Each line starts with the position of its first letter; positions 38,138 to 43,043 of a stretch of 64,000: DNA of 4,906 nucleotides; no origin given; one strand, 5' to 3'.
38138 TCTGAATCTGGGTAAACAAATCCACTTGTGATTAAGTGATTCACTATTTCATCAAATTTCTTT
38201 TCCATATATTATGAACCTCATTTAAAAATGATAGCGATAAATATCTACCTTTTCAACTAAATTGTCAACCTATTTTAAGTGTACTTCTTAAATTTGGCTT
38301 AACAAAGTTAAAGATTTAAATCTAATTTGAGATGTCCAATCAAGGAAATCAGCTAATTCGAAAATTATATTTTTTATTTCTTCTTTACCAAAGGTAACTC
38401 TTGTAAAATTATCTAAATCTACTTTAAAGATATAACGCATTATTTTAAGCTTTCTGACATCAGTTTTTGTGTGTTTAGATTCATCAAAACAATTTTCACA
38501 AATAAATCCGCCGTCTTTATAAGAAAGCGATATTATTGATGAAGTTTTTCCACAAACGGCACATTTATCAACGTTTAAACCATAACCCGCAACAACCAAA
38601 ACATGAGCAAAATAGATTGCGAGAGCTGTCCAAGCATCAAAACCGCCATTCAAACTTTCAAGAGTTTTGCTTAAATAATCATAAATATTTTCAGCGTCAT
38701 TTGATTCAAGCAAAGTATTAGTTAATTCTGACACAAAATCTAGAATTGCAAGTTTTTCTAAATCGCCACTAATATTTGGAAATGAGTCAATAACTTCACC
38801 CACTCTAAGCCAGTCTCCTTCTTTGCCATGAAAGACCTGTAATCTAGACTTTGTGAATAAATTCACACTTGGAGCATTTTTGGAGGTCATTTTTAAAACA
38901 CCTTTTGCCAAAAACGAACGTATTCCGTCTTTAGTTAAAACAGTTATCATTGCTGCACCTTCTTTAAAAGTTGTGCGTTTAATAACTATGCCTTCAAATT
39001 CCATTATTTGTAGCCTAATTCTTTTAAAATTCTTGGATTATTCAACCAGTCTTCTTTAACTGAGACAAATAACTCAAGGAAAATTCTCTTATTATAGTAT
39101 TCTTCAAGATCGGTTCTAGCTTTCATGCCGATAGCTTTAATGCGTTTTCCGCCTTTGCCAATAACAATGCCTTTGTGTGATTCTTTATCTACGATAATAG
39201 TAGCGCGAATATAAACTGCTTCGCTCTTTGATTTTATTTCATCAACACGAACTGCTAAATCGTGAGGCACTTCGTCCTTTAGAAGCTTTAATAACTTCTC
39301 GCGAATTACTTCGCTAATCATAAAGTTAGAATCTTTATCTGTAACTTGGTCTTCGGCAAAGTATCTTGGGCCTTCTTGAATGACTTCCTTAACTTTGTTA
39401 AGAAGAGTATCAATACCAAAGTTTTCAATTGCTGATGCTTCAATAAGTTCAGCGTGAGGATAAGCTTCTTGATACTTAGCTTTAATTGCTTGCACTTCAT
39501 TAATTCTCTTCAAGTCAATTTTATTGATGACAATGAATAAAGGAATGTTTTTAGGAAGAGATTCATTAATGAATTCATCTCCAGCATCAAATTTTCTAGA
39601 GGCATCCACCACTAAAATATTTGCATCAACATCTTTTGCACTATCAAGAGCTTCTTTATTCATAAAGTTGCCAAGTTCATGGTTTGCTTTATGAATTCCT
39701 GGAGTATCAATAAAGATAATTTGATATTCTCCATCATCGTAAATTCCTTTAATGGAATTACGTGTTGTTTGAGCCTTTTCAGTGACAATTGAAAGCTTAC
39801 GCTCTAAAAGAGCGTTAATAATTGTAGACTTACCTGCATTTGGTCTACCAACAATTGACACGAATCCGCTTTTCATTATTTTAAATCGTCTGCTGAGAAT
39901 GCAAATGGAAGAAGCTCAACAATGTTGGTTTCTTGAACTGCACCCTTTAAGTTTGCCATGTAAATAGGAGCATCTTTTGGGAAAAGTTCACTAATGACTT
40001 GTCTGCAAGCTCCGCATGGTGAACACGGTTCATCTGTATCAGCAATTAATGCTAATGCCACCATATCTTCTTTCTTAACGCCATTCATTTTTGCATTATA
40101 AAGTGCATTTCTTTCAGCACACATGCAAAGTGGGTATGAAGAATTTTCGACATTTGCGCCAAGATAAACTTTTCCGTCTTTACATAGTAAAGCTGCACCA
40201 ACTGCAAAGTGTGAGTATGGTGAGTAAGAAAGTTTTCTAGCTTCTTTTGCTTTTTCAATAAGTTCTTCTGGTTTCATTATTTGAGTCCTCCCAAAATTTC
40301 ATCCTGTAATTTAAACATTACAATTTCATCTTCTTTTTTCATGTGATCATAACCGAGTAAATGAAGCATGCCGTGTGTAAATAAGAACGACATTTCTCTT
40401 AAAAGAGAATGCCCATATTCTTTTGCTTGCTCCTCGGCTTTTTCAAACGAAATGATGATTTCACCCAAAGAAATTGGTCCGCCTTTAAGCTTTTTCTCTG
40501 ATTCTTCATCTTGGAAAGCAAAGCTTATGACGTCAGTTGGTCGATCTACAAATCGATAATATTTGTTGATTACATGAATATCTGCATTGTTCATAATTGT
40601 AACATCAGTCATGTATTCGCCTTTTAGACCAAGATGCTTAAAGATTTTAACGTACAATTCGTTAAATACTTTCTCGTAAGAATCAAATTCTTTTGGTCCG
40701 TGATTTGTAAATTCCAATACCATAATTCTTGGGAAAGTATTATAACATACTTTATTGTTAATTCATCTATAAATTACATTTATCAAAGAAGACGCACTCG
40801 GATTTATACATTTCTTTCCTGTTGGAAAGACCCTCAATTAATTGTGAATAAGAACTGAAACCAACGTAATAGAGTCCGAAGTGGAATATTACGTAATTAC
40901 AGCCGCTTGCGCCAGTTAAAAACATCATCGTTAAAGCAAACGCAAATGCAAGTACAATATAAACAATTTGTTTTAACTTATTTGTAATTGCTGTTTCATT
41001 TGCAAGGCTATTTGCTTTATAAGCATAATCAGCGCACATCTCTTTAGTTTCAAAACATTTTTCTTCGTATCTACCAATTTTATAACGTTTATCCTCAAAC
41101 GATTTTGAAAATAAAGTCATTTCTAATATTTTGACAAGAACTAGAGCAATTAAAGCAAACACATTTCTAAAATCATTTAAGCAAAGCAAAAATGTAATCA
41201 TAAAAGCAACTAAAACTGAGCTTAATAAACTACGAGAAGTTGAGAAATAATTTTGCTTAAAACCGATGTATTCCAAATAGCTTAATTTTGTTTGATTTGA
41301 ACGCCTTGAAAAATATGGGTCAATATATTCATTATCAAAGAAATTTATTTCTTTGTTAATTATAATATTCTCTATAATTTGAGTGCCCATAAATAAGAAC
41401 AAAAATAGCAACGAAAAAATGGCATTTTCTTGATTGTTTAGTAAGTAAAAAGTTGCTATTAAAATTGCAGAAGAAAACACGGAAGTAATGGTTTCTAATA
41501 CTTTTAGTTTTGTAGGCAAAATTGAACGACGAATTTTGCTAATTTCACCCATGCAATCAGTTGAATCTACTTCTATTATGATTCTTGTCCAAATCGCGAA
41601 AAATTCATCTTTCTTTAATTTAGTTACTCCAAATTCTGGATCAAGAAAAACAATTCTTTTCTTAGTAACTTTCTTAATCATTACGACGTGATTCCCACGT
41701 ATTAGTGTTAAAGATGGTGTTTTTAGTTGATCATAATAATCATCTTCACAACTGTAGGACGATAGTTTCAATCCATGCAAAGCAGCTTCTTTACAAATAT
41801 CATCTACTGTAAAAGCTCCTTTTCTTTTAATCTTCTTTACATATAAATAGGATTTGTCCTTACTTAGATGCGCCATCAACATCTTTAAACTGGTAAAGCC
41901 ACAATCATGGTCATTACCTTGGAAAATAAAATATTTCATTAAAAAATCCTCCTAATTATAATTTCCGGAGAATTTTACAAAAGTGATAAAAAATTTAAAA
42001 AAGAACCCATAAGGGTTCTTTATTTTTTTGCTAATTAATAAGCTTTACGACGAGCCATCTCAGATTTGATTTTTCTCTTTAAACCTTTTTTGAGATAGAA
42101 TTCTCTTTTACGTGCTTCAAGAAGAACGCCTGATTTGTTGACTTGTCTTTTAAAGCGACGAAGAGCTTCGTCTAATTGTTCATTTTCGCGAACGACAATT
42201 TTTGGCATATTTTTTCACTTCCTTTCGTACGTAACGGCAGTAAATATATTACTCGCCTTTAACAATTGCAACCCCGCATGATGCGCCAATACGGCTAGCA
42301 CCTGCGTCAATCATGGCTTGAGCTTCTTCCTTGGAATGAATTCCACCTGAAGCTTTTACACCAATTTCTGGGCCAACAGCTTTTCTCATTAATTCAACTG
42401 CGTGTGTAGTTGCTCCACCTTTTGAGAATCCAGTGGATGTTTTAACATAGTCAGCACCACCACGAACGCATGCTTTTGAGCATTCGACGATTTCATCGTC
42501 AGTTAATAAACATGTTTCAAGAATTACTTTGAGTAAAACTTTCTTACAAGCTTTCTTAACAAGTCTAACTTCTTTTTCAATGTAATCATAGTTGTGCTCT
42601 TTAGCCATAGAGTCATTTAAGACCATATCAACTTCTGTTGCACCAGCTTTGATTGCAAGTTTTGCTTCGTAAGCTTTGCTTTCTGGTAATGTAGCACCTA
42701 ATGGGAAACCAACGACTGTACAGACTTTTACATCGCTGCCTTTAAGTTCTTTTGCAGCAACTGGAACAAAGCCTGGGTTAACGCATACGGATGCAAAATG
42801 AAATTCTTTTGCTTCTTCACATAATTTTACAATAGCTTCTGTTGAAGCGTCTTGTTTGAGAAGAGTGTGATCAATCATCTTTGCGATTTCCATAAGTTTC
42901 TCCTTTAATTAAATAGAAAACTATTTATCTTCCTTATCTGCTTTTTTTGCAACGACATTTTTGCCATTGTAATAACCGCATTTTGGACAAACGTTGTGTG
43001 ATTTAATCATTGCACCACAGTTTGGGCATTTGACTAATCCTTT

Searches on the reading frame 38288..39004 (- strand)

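Call 69: search_protein_families(library=pfam, proteins=[window:38288-39004:-], max_evalue=0.001)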
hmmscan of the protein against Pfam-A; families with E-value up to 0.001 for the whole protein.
window:38288-39004:- (238 aa): 3 families
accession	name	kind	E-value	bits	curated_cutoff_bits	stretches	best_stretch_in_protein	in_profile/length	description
PF02565.21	RecO_C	-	1.5e-24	86.9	22.1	1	80-232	2-156/157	Recombination protein O C terminal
PF11967.14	RecO_N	-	1e-11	45.1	27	1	2-75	5-80/80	Recombination protein O N terminal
PF14471.11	DUF4428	-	3.5e-05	24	27.8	1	147-186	1-40/51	Domain of unknown function (DUF4428)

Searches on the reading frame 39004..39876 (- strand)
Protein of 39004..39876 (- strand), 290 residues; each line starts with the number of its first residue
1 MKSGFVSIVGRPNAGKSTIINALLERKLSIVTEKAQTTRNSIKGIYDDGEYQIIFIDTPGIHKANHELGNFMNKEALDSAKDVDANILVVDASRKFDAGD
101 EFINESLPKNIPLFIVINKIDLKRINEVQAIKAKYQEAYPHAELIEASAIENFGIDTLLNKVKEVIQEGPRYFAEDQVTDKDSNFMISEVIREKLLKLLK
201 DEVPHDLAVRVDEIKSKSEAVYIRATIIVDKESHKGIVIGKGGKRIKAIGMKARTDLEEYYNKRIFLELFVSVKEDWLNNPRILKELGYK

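Call 69: search_protein_families(library=pfam, proteins=[window:39004-39876:-], max_evalue=0.001)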
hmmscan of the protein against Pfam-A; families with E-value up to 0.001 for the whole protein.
window:39004-39876:- (290 aa): 14 families
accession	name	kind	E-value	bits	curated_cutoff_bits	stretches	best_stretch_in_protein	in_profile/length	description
PF01926.29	MMR_HSR1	-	1.1e-25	90.3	21.9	1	6-119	2-113/113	50S ribosome-binding GTPase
PF07650.23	KH_2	-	3.1e-19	69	22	1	202-278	1-78/78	KH domain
PF00009.33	GTP_EFTU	-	2.8e-14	53.6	26.5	1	6-167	6-187/188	Elongation factor Tu GTP binding domain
PF02421.24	FeoB_N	-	5.2e-11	42.7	27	1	6-161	3-155/156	Ferrous iron transport protein B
PF00350.29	Dynamin_N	-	3.7e-10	40.5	27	1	6-42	1-36/168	Dynamin family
PF03193.22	RsgA_GTPase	-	1.8e-07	31.6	30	0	4-64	107-171/174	RsgA GTPase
PF02492.25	cobW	-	3.6e-07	30.4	20.7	1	41-144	73-178/180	CobW/HypB/UreG, nucleotide-binding domain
PF04548.22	AIG1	-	3.8e-06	26.8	27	1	8-105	5-105/212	AIG1 family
PF10662.15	PduV-EutP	-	1.2e-05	25.5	21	1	8-163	6-142/143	Ethanolamine utilisation - propanediol utilisation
PF00071.28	Ras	-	2.3e-05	24.5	21.6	1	8-166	4-160/162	Ras family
PF19993.5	DO-GTPase2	-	5.2e-05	23.5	27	0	5-24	2-21/226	Double-GTPase 2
PF16897.10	MMR_HSR1_Xtn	-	0.00022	21.6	35.2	1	77-162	24-100/106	C-terminal region of MMR_HSR1 domain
PF00025.27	Arf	-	0.00055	19.9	22.3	0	8-163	19-171/174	ADP-ribosylation factor family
PF03308.22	MeaB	-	0.00058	19.4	23.1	0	115-200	176-269/273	Methylmalonyl Co-A mutase-associated GTPase MeaB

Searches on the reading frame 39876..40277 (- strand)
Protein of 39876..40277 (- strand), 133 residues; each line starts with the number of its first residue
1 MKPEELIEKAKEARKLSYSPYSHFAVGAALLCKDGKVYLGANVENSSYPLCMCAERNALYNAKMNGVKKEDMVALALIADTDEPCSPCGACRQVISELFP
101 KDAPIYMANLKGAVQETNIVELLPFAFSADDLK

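Call 40: search_protein_families(library=pfam, proteins=[window:39876-40277:-], max_evalue=0.01)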
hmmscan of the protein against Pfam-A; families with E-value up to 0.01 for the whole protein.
window:39876-40277:- (133 aa): 4 families
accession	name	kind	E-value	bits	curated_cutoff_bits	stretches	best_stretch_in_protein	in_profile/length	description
PF00383.29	dCMP_cyt_deam_1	-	1.6e-19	70.1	25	1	3-102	4-97/102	Cytidine and deoxycytidylate deaminase zinc-binding region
PF08211.18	dCMP_cyt_deam_2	-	1.6e-12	48.2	25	1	4-83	42-121/130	Cytidine and deoxycytidylate deaminase zinc-binding region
PF14421.12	LmjF365940-deam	-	0.0044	17.2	27.1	0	35-78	59-104/218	LmjF365940 subfamily CDD/CDA-like deaminase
PF14440.12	XOO_2897-deam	-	0.0068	16.9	27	1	42-103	19-76/101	Xanthomonas XOO_2897-like deaminase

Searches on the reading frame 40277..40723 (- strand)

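Call 40: search_protein_families(library=pfam, proteins=[window:40277-40723:-], max_evalue=0.01)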
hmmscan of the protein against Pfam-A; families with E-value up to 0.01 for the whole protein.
window:40277-40723:- (148 aa): 1 family
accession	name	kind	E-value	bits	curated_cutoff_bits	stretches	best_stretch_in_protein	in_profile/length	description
PF02130.23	YbeY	-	3.7e-43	146.9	25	1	15-145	6-127/129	Endoribonuclease YbeY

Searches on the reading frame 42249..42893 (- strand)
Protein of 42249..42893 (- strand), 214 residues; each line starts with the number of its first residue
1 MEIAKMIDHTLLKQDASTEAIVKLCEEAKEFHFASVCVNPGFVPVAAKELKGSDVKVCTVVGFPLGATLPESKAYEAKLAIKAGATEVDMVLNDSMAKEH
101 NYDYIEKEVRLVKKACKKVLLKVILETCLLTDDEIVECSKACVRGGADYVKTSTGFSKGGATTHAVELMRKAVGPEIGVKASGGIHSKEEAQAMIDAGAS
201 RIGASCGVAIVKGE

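Call 40: search_protein_families(library=pfam, proteins=[window:42249-42893:-], max_evalue=0.01)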
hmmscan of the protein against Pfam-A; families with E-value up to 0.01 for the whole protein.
window:42249-42893:- (214 aa): 2 families
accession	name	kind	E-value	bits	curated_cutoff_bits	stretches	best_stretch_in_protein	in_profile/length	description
PF01791.15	DeoC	-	1.2e-23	84.4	23.8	1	5-210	4-226/229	DeoC/LacD family aldolase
PF01180.27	DHO_dh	-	0.0048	16.6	27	1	163-204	227-268/291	Dihydroorotate dehydrogenase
